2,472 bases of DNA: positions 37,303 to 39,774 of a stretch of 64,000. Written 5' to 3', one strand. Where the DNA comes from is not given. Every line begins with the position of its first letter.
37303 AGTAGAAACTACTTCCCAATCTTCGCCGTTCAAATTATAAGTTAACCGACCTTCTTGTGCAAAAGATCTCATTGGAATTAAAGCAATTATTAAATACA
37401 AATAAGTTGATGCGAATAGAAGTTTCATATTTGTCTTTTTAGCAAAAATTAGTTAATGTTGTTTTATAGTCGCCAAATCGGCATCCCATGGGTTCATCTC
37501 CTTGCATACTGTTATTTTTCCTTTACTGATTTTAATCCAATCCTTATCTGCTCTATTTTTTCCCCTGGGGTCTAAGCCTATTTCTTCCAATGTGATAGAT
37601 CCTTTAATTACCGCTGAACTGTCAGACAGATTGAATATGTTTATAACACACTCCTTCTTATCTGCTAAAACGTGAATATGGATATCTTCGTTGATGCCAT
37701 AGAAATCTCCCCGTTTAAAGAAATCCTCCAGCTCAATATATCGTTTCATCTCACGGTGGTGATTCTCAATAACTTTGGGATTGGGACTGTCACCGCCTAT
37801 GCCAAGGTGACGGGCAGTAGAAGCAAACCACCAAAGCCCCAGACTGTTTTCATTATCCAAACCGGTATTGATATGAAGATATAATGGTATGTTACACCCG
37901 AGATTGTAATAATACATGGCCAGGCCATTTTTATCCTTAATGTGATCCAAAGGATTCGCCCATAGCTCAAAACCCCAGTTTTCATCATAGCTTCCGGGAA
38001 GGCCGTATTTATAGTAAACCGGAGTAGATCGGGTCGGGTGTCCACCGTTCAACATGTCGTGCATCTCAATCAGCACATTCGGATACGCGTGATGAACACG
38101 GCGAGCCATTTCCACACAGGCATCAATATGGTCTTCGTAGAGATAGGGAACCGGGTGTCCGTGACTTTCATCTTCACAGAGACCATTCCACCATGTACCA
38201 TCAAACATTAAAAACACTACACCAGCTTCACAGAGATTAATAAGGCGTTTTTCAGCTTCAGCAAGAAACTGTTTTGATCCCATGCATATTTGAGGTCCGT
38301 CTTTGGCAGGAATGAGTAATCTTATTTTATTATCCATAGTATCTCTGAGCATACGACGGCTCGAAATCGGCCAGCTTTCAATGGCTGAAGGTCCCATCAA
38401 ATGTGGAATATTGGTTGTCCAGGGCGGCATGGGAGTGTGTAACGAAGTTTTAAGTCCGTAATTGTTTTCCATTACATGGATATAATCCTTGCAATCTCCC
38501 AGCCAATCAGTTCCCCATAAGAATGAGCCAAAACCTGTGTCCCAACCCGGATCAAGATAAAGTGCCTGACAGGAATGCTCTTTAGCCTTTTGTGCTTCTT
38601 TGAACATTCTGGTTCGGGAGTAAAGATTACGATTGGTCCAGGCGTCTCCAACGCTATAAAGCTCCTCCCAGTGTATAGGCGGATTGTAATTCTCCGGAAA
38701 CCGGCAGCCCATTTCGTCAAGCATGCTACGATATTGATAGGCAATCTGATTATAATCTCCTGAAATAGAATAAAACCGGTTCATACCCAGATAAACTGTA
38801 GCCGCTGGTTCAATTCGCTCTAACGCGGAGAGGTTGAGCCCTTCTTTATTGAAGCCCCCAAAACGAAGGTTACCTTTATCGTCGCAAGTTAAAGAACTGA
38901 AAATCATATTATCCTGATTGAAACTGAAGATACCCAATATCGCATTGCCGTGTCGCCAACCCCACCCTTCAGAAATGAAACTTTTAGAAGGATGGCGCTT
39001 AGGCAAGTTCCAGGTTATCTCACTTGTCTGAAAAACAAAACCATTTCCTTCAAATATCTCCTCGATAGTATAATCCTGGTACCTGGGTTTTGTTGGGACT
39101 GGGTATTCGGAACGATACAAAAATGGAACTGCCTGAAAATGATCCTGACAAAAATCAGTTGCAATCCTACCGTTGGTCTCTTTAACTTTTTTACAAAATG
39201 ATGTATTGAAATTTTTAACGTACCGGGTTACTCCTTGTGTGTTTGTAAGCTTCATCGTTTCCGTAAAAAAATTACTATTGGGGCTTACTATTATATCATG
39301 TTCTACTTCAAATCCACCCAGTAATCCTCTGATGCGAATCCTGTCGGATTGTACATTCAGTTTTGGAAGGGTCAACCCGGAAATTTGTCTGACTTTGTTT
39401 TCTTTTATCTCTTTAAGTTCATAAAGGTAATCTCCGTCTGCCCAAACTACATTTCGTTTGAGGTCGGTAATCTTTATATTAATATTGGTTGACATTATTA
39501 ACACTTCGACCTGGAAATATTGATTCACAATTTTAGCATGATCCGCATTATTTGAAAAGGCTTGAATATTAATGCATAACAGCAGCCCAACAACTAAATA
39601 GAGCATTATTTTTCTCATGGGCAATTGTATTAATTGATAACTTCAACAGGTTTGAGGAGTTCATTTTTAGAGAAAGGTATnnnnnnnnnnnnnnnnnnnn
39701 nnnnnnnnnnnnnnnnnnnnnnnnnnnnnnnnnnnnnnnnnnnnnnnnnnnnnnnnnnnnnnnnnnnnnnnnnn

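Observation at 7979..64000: A 56-kb, 25-gene, single-strand mega-PUL whose substrate cannot be read from known enzyme families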

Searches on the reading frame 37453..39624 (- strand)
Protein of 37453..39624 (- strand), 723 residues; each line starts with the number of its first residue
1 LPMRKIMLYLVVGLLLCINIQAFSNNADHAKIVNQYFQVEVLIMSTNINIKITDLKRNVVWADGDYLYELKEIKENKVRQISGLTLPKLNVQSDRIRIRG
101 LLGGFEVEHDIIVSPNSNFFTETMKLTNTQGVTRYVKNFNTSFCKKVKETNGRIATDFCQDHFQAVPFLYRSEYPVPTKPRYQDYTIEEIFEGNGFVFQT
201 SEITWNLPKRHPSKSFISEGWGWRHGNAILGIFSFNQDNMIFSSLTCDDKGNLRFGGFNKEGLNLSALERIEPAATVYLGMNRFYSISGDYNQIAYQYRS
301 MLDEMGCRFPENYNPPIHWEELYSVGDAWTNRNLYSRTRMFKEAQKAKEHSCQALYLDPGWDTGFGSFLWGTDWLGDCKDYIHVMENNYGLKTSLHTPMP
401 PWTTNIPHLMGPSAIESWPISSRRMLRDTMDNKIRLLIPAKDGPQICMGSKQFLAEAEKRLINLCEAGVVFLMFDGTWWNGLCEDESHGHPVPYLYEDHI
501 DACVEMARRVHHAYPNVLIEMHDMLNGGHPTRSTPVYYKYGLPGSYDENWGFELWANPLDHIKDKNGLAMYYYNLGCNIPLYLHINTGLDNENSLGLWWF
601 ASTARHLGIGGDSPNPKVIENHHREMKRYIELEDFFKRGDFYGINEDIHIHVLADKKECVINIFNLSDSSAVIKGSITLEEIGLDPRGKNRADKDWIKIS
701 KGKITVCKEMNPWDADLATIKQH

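Call 5: search_protein_families(library=pfam, proteins=[window:37453-39624:-], max_evalue=0.01)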
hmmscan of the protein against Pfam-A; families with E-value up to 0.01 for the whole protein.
window:37453-39624:- (723 aa): 0 families

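Call 12: search_protein_families(library=ncbifam, proteins=[window:37453-39624:-], max_evalue=0.01)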
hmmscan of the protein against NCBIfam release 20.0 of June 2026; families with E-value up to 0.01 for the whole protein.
window:37453-39624:- (723 aa): 0 families

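Call 13: find_homologous_proteins(query=window:37453-39624:-)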
Query window:37453-39624:- (723 aa): 351 proteins with E <= 0.001 among 6434 candidates; the best 120 are listed.
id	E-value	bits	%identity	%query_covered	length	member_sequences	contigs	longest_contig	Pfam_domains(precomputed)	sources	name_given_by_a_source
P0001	0.0e+0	1307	74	99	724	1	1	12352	-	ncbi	-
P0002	0.0e+0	1257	100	72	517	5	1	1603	-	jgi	jgi:hypothetical protein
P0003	0.0e+0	1185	68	97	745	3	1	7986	-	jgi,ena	-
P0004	0.0e+0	1131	86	74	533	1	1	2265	-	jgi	jgi:hypothetical protein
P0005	0.0e+0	1067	62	99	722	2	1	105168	-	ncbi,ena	-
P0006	0.0e+0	1030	60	99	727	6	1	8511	-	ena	-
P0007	1.6e-292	991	59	97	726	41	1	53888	-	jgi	jgi:hypothetical protein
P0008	2.3e-283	960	65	84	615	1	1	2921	-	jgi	-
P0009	1.0e-268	912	53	99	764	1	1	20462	-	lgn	-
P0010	1.5e-233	796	78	58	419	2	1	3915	-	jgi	-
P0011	6.9e-222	757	59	39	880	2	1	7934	PF00754.32,PF22633.4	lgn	-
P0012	4.2e-215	735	63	67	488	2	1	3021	-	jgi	jgi:hypothetical protein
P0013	4.3e-215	735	57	41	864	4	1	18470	PF00754.32,PF22633.4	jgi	-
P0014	1.2e-208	713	47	95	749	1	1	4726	-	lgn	-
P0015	3.7e-208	712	45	98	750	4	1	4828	-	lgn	-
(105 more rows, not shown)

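Call 16: find_encoding_contigs(protein=window:37453-39624:-, flank=10000, max_places=4)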
Protein window:37453-39624:- (723 aa): no gene with exactly this product is on record in the collection.

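Call 17: find_encoding_contigs(protein=P0005, flank=10000, max_places=3)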
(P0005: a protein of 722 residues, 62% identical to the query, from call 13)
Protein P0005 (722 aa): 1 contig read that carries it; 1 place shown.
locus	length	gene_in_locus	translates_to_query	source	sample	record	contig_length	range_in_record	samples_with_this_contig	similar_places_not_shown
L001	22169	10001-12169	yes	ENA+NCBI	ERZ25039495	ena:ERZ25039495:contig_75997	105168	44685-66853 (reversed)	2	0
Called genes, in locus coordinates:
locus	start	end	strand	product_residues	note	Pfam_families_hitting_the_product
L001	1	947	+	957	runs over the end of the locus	PF22666:Glyco_hydro_2_N2, PF02837:Glyco_hydro_2_N, PF00703:Glyco_hydro_2, PF02836:Glyco_hydro_2_C (weak), PF18368:Ig_GlcNase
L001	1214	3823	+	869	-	PF13802:Gal_mutarotas_2, PF01055:Glyco_hydro_31_2nd, PF21365:Glyco_hydro_31_3rd, PF17137:DUF5110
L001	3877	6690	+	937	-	PF02837:Glyco_hydro_2_N, PF22666:Glyco_hydro_2_N2, PF00703:Glyco_hydro_2, PF02836:Glyco_hydro_2_C, PF17753:Ig_mannosidase (weak)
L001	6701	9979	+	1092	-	PF02837:Glyco_hydro_2_N, PF22666:Glyco_hydro_2_N2, PF00703:Glyco_hydro_2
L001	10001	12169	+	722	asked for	-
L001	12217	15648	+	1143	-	PF01839:FG-GAP (faint), PF13517:FG-GAP_3, PF07593:UnbV_ASPIC, PF13517:FG-GAP_3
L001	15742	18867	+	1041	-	PF19543:GH123_N, PF22680:Glyco_hydro_123_N_2 (faint)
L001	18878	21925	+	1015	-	PF19543:GH123_N, PF22680:Glyco_hydro_123_N_2 (weak)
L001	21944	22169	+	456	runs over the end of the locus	-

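Call 20: find_related_loci(query=A1, collection=genome_contigs, flank=10000)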
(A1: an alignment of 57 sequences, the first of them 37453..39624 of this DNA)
Query A1 (723 aa) in genome_contigs; peptide patterns used: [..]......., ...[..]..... (x = any residue, [..] = any of these).
278 stretches matched a pattern; 257 encode a relative of the query (tblastn E <= 1e-3); the best 80 are kept; 80 distinct loci.
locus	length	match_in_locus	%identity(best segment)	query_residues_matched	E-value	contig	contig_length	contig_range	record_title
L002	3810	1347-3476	59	14-721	0e+0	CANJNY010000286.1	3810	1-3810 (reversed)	MAG: Prolixibacteraceae bacterium isolate RH-23may17-378 genome assembly, contig: RH-23may17-C220405, whole genome shotg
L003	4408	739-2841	59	22-721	0e+0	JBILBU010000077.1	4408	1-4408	MAG: Chitinophagaceae bacterium isolate ME2016-06-08_3300042307_group7_bin180 Rohwer_bin513_scaffold_17396_c1, whole gen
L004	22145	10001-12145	62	4-721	0e+0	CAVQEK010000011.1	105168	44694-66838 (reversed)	MAG: uncultured Cytophagales bacterium isolate MFD02416.bin.1.44 genome assembly, contig: contig_75997, whole genome sho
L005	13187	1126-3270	45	8-721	0e+0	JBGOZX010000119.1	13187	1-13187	MAG: Bacteroidia bacterium isolate OBJ_0618_130150_142 k141_1910982_length_13187_cov_14.3798, whole genome shotgun seque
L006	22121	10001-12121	45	6-720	0e+0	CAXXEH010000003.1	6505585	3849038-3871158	MAG: Prolixibacteraceae bacterium isolate 21914d8d-2520-4789-97d1-870cefad7186 genome assembly, contig: contig_3, whole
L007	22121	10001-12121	45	6-720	0e+0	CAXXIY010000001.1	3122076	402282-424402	MAG: Prolixibacteraceae bacterium isolate cea4f4f7-a636-4361-ad53-f7a966cfbc34 genome assembly, contig: contig_1, whole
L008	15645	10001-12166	44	5-721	0e+0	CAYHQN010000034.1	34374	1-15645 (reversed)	MAG TPA_asm: uncultured Tangfeifania sp. isolate ERP119705_co15_184 genome assembly, contig: NODE_950_length_34374_cov_8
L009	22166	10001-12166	40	1-719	0e+0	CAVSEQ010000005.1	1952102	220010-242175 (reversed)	MAG: Candidatus Aminicenantes bacterium isolate MFD01872.bin.1.66 genome assembly, contig: contig_82377, whole genome sh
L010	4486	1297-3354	40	32-721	0e+0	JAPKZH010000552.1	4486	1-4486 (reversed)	MAG: Candidatus Aminicenantes bacterium isolate LacPavin_0920_SED5_MAG_55_12 LacPavin_0920_SED5_scaffold_1084614, whole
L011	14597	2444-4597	39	1-721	0e+0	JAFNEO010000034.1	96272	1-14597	MAG: Candidatus Aminicenantes bacterium isolate bin_1 PROKKA_contig000034, whole genome shotgun sequence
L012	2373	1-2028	42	46-721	0e+0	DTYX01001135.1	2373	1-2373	MAG TPA_asm: Candidatus Poribacteria bacterium isolate UWMA-0232 k99_858323, whole genome shotgun sequence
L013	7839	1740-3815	42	31-721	9e-175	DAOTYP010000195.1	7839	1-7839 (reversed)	MAG TPA_asm: Anaerolineae bacterium isolate H27_366 k135_7131402, whole genome shotgun sequence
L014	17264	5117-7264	38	6-721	8e-170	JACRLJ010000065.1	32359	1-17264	MAG: Candidatus Hydrogenedentota bacterium isolate NC_groundwater_1878_Pr3_B-0.1um_59_9 SR2-18-B1_coassembly_3080, whole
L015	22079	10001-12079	38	31-720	9e-168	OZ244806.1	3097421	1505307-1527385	MAG: Chloroflexota bacterium isolate 600da572-970b-48f2-b46a-9436f58df6f3 genome assembly, chromosome: 1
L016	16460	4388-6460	39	31-721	2e-167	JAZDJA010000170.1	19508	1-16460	MAG: Candidatus Latescibacterota bacterium isolate MEGAHIT-group-0.443 k141_15226800, whole genome shotgun sequence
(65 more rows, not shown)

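Call 32: predict_structure(alignment_id=A1)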
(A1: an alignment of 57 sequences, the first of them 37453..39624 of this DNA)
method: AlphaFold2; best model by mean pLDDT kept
length: 723 residues; sequences in the alignment: 57
mean_pLDDT: 92.5   pTM: 0.91
mean pLDDT of the five models: 92.5, 91.2, 89.9, 89.7, 89.4
residues with pLDDT >= 90: 584; 70-90: 115; 50-70: 20; < 50: 4
segments of 3 or more residues with pLDDT < 50: 21-24
pLDDT, mean of each block of 10 residues (from residue 1): 79 71 66 98 94 97 98 89 96 97 97 96 98 95 97 96 96 76 94 92 79 95 97 95 96 97 94 97 97 97 89 90 85 90 97 93 94 96 98 95 89 94 91 78 95 98 98 91 95 93 93 92 82 86 68 89 93 93 93 96 95 94 96 95 98 96 98 98 94 97 98 98 89
secondary structure, 60 per line:
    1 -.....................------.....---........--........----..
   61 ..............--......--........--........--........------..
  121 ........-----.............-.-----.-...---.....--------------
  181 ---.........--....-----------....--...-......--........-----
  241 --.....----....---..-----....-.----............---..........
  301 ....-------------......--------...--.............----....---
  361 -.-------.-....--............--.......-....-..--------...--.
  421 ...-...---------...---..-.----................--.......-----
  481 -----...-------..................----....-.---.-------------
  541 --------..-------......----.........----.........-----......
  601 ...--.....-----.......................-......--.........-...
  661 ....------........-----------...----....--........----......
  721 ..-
elements in order (helices of 4 or more, strands of 3 or more residues): H2-22 E29-33 E37-44 E47-54 E59-74 E77-82 E85-92 E95-102 E105-112 E119-128 E134-146 E162-166 E184-186 H187-192 E195-198 E210-213 E216-218 E220-225 E228-235 E243-247 E252-255 H266-269 E276-287 H291-304 E318-320 H337-349 E354-357 H372-375 H378-389 E392-398 H400-403 E425-427 E437-439 H451-466 E469-475 H496-513 E518-521 H558-563 H568-576 E581-586 H595-603 E606-610 H616-638 E640-645 E648-653 E658-664 E671-678 E690-692 E697-700 E703-710 E715-722

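Call 35: fold_search(model_id=the predicted structure, library=pdb)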
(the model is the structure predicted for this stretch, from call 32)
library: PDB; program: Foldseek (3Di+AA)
matches with E <= 10: 1340; with E <= 0.001: 305
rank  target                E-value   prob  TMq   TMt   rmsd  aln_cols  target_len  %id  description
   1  9awt_A                1.3e-23  1.00  0.57  0.61   8.3       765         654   11  Structure of the A type blood alpha-D-galactosamine galactosaminidase from Flavonifractor plautii in complex with GalN (released 2024-12-18)
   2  9ayu_A                3.7e-23  1.00  0.58  0.63   8.2       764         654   12  Structure of the A type blood alpha-D-galactosamine galactosaminidase D463A mutant from Flavonifractor plautii (released 2024-12-18)
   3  8x1b                  1.3e-22  1.00  0.60  0.65   6.8       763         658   12  Cryo-EM structure of FpGalactosaminidase from Flavonifractor plautii in apo state (released 2024-11-13)
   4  4fnt_A                7.5e-22  1.00  0.61  0.62   7.4       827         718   10  Crystal structure of GH36 alpha-galactosidase AgaA A355E D548N from Geobacillus stearothermophilus in complex with raf (released 2012-10-03)
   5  4fnr_A                1.6e-21  1.00  0.59  0.59   7.9       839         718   11  Crystal structure of GH36 alpha-galactosidase AgaA from Geobacillus stearothermophilus (released 2012-10-03)
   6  3mi6_D                2.0e-21  1.00  0.58  0.57   8.4       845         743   11  Crystal structure of the alpha-galactosidase from Lactobacillus brevis, Northeast Structural Genomics Consortium Targe (released 2010-04-28)
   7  2yfn                  2.2e-21  1.00  0.62  0.63   7.5       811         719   10  galactosidase domain of alpha-galactosidase-sucrose kinase, AgaSK (released 2011-09-28)
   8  8k7v_B                5.0e-21  1.00  0.60  0.58   8.3       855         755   10  the alpha-galactosidase 5 with inhibitor ABP2 (released 2024-07-31)
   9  4fnp_A                8.5e-21  1.00  0.58  0.59   8.6       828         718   11  Crystal structure of GH36 alpha-galactosidase AgaA A355E from Geobacillus stearothermophilus (released 2012-10-03)
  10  4fnq                  1.0e-20  1.00  0.63  0.63   7.3       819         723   11  Crystal structure of GH36 alpha-galactosidase AgaB from Geobacillus stearothermophilus (released 2012-10-03)
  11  3mi6_B                2.4e-20  1.00  0.61  0.60   7.5       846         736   12  Crystal structure of the alpha-galactosidase from Lactobacillus brevis, Northeast Structural Genomics Consortium Targe (released 2010-04-28)
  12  2xn0_A                2.5e-20  1.00  0.60  0.60   8.8       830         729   11  Structure of alpha-galactosidase from Lactobacillus acidophilus NCFM, PtCl4 derivative (released 2011-08-10)
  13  3mi6_A                3.1e-20  1.00  0.59  0.58   7.8       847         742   12  Crystal structure of the alpha-galactosidase from Lactobacillus brevis, Northeast Structural Genomics Consortium Targe (released 2010-04-28)
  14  8k1a_C                3.7e-20  1.00  0.59  0.58   8.2       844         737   11  the wild-typed alpha-galactosidase 5 (released 2024-07-17)
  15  8k1a_A                4.1e-20  1.00  0.60  0.58   7.7       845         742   10  the wild-typed alpha-galactosidase 5 (released 2024-07-17)
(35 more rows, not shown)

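Call 51: search_protein_families(library=pfam, proteins=[window:37453-39624:-], max_evalue=10)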
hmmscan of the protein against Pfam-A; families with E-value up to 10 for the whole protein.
window:37453-39624:- (723 aa): 1 family
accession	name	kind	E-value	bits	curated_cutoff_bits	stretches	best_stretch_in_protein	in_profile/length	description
PF13711.11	DUF4160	-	0.062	13.9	23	1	645-678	13-42/65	Domain of unknown function (DUF4160)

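Call 109: find_encoding_contigs(protein=P0001, flank=10000, max_places=1)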
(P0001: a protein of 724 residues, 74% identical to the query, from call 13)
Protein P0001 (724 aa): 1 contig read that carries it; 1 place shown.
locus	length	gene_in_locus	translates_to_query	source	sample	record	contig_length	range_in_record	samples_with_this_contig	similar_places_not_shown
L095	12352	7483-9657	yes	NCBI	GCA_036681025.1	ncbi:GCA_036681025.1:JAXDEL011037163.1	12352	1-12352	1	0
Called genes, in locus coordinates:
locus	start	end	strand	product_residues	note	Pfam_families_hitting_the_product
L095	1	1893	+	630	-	?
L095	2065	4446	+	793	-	PF14498:Glyco_hyd_65N_2, PF22124:Glyco_hydro_95_cat, PF21307:Glyco_hydro_95_C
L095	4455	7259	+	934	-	PF02837:Glyco_hydro_2_N, PF22666:Glyco_hydro_2_N2, PF00703:Glyco_hydro_2, PF02836:Glyco_hydro_2_C, PF17786:Mannosidase_ig (weak), PF17753:Ig_mannosidase (weak)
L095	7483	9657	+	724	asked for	-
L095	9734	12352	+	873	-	?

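Call 110: find_encoding_contigs(protein=P0007, flank=10000, max_places=1)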
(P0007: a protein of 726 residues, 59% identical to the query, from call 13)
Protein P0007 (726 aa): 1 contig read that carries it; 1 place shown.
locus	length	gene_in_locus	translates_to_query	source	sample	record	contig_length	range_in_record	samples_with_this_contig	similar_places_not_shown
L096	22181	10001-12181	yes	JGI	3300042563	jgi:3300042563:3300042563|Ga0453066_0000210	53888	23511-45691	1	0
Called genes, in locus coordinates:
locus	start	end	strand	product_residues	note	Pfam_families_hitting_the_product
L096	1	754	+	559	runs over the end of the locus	PF00251:Glyco_hydro_32N, PF08244:Glyco_hydro_32C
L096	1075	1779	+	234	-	PF00657:Lipase_GDSL, PF13472:Lipase_GDSL_2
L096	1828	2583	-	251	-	PF00535:Glycos_transf_2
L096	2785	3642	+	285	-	PF05721:PhyH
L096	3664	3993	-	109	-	PF00355:Rieske, PF13806:Rieske_2, PF22543:Rieske_4 (weak)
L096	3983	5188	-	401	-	PF13167:GTP-bdg_N, PF16360:GTP-bdg_M, PF03193:RsgA_GTPase (faint), PF00009:GTP_EFTU (faint), PF01926:MMR_HSR1, PF02421:FeoB_N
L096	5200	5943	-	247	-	PF13568:OMP_b-brl_2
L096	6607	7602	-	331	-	PF07603:Lcl_C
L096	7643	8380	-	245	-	PF00072:Response_reg, PF04397:LytTR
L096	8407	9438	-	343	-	PF06580:His_kinase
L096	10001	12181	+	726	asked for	-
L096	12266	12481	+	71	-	-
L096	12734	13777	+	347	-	PF02661:Fic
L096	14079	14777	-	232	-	-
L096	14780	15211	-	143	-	PF01494:FAD_binding_3 (weak), PF03486:HI0933_like (faint), PF07992:Pyr_redox_2 (faint), PF00890:FAD_binding_2 (weak), PF01266:DAO (faint), PF12831:FAD_oxidored (faint), PF13450:NAD_binding_8 (weak), PF13738:Pyr_redox_3 (faint)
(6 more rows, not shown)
